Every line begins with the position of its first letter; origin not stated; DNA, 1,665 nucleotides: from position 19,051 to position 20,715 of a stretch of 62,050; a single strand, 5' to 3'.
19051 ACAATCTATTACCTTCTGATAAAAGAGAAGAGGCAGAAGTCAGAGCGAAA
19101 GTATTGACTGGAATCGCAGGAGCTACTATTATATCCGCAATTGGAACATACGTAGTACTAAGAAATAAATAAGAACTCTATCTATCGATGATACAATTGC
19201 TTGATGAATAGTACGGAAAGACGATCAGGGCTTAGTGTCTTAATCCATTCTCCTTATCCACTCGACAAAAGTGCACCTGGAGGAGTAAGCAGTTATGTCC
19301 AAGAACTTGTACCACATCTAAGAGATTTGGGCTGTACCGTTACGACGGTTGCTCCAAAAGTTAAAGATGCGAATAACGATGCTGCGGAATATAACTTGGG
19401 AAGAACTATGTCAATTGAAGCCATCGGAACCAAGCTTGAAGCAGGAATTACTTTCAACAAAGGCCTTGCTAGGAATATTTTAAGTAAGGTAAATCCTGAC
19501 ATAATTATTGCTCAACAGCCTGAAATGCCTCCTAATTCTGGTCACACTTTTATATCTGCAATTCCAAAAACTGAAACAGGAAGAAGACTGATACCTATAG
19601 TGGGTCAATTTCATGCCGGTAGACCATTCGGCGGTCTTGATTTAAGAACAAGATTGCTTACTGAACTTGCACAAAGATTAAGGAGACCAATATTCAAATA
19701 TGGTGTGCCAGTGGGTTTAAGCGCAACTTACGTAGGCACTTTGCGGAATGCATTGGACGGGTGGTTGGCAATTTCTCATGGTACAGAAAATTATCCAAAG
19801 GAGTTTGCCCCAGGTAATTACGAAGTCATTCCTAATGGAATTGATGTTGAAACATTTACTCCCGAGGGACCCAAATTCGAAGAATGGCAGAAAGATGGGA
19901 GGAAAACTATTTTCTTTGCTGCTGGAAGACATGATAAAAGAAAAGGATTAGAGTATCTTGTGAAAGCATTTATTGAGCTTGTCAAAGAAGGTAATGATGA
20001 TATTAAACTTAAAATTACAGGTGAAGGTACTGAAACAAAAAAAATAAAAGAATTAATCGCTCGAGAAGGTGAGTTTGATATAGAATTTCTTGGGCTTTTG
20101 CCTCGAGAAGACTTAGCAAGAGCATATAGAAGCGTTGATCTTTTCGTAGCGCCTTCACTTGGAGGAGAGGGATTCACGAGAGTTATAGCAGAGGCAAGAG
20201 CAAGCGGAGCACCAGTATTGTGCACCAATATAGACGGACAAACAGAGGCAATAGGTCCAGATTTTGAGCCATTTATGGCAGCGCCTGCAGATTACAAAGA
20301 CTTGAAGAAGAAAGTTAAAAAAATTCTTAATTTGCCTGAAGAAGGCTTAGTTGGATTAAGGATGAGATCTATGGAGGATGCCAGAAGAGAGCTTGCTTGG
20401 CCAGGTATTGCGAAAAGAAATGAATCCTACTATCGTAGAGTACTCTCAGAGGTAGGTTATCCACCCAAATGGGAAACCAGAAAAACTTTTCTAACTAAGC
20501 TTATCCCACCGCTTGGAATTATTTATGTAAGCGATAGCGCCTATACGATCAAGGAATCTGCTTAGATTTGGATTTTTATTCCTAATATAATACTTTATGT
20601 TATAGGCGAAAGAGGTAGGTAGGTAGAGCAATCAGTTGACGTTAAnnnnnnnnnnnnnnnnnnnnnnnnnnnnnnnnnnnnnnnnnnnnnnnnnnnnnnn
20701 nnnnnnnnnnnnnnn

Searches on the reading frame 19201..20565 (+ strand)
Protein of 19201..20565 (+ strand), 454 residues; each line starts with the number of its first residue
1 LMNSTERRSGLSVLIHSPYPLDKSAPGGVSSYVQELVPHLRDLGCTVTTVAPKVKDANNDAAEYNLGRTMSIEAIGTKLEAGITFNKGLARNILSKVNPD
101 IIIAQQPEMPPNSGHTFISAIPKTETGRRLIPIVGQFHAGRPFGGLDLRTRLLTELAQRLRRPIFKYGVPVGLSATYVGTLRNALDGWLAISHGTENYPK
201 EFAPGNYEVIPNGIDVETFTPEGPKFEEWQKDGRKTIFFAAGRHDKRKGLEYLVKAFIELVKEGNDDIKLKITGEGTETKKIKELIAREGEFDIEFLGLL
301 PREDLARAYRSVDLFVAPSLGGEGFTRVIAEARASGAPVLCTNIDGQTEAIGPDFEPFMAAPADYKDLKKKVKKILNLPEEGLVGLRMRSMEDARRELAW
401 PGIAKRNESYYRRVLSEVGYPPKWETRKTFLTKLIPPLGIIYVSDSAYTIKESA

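Call 3: search_protein_families(library=pfam, proteins=[window:19201-20565:+], max_evalue=0.01)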
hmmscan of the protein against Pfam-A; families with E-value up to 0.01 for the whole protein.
window:19201-20565:+ (454 aa): 6 families
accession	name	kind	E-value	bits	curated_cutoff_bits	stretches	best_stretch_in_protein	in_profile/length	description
PF00534.26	Glycos_transf_1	-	1.4e-28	100.1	26.4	1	226-380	6-160/172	Glycosyl transferases group 1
PF13692.12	Glyco_trans_1_4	-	2e-25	90.1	27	1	236-377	3-141/142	Glycosyl transferases group 1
PF13439.12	Glyco_transf_4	-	5.8e-13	49.6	28.5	1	26-217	1-169/170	Glycosyltransferase Family 4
PF20706.3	GT4-conflict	-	4.4e-09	36.2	26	1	225-352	193-321/385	Family 4 Glycosyltransferase in conflict systems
PF13579.12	Glyco_trans_4_4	-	6.1e-05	23.9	29.7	1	27-163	1-123/158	Glycosyl transferase 4-like domain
PF13524.12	Glyco_trans_1_2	-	0.0011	19.4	25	1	256-381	4-117/144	Glycosyl transferase-like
